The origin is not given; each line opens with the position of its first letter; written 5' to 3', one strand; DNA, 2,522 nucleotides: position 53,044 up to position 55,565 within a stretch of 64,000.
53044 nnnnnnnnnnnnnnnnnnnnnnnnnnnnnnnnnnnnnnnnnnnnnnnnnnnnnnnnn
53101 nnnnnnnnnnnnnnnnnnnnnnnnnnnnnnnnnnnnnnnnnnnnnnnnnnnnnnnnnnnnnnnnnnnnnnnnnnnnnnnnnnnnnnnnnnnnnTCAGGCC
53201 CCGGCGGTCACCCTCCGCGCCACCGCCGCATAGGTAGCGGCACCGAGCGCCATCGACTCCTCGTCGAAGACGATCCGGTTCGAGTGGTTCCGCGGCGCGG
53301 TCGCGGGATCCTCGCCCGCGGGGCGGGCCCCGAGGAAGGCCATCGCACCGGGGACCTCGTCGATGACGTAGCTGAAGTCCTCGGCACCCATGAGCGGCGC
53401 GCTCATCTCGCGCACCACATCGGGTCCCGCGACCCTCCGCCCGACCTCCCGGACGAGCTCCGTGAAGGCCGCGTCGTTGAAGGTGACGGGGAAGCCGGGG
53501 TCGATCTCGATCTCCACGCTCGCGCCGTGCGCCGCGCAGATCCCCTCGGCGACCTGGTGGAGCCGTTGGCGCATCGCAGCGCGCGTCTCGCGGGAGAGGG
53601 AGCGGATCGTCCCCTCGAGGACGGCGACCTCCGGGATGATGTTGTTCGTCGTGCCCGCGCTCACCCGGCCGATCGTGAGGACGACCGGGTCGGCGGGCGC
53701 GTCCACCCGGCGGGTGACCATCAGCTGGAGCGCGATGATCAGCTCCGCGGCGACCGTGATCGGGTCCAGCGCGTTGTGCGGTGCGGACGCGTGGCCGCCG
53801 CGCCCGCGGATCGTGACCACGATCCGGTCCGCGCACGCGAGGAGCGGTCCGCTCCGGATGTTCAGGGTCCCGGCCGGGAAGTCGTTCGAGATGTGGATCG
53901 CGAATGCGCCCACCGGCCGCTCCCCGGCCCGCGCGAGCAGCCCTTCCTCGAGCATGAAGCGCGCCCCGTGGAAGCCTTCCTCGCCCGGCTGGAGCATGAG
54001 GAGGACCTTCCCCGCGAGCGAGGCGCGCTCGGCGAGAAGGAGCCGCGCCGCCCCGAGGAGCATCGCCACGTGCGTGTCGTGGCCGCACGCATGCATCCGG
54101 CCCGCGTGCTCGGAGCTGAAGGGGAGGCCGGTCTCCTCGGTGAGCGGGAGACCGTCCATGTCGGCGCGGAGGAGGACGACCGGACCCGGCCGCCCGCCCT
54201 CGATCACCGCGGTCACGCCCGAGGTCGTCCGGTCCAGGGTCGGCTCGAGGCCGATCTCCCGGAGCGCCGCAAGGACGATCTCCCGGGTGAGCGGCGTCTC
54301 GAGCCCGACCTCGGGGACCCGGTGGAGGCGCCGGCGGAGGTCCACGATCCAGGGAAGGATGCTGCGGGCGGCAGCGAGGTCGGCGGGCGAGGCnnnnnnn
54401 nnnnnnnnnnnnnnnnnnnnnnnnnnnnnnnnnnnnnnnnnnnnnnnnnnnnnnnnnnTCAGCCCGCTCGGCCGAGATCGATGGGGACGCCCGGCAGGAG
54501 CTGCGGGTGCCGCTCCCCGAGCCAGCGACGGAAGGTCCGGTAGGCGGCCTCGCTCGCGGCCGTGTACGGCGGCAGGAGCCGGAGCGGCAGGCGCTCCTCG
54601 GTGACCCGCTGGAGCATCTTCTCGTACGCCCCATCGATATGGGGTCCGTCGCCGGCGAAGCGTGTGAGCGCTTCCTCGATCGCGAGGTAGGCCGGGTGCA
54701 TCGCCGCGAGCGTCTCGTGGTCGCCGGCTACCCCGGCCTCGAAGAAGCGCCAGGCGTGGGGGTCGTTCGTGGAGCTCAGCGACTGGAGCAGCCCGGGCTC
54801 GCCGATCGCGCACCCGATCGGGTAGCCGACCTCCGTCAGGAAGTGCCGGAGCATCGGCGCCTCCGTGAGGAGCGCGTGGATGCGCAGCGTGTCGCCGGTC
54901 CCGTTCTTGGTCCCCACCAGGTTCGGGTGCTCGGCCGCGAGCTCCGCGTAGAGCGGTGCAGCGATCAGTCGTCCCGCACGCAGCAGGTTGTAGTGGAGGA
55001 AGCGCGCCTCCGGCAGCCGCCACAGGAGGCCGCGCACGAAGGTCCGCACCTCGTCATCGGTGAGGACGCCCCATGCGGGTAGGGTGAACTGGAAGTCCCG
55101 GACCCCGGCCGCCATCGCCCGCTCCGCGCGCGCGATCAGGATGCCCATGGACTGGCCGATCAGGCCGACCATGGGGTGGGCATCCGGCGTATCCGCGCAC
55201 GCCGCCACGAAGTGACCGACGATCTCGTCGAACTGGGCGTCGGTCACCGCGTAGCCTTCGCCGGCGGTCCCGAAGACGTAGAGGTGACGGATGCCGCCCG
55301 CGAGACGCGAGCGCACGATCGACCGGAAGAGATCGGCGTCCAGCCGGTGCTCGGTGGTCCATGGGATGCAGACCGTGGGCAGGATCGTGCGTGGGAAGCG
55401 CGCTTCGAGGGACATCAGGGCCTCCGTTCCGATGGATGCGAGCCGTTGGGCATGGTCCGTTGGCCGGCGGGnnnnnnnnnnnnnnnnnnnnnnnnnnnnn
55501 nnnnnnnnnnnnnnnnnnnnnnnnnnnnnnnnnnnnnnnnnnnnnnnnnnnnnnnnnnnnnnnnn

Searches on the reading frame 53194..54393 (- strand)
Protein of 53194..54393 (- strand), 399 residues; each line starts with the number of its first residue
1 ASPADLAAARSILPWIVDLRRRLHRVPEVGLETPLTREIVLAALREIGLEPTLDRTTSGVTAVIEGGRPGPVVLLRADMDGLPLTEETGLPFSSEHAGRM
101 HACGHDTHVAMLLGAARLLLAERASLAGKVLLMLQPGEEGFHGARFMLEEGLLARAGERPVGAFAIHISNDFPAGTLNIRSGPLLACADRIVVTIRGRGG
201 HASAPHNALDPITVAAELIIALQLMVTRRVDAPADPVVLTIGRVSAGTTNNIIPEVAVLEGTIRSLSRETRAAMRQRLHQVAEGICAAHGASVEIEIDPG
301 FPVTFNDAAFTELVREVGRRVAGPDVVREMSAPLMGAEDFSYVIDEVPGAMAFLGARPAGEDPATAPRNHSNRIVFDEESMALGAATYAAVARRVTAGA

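Call 76: search_protein_families(library=pfam, proteins=[window:53194-54393:-], max_evalue=0.0001)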
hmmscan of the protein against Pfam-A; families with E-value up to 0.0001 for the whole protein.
window:53194-54393:- (399 aa): 2 families
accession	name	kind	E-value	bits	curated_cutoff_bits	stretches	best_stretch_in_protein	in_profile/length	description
PF01546.33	Peptidase_M20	-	1.7e-38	133.1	24.6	1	74-393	1-205/206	Peptidase family M20/M25/M40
PF07687.19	M20_dimer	-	1.4e-12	48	21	1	192-283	10-100/107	Peptidase dimerisation domain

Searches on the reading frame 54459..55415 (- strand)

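Call 76: search_protein_families(library=pfam, proteins=[window:54459-55415:-], max_evalue=0.0001)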
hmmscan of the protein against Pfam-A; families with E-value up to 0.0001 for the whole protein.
window:54459-55415:- (318 aa): 1 family
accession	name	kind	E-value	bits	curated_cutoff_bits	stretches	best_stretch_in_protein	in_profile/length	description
PF00701.28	DHDPS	-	2.2e-07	30.3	22.1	1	10-250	4-243/289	Dihydrodipicolinate synthetase family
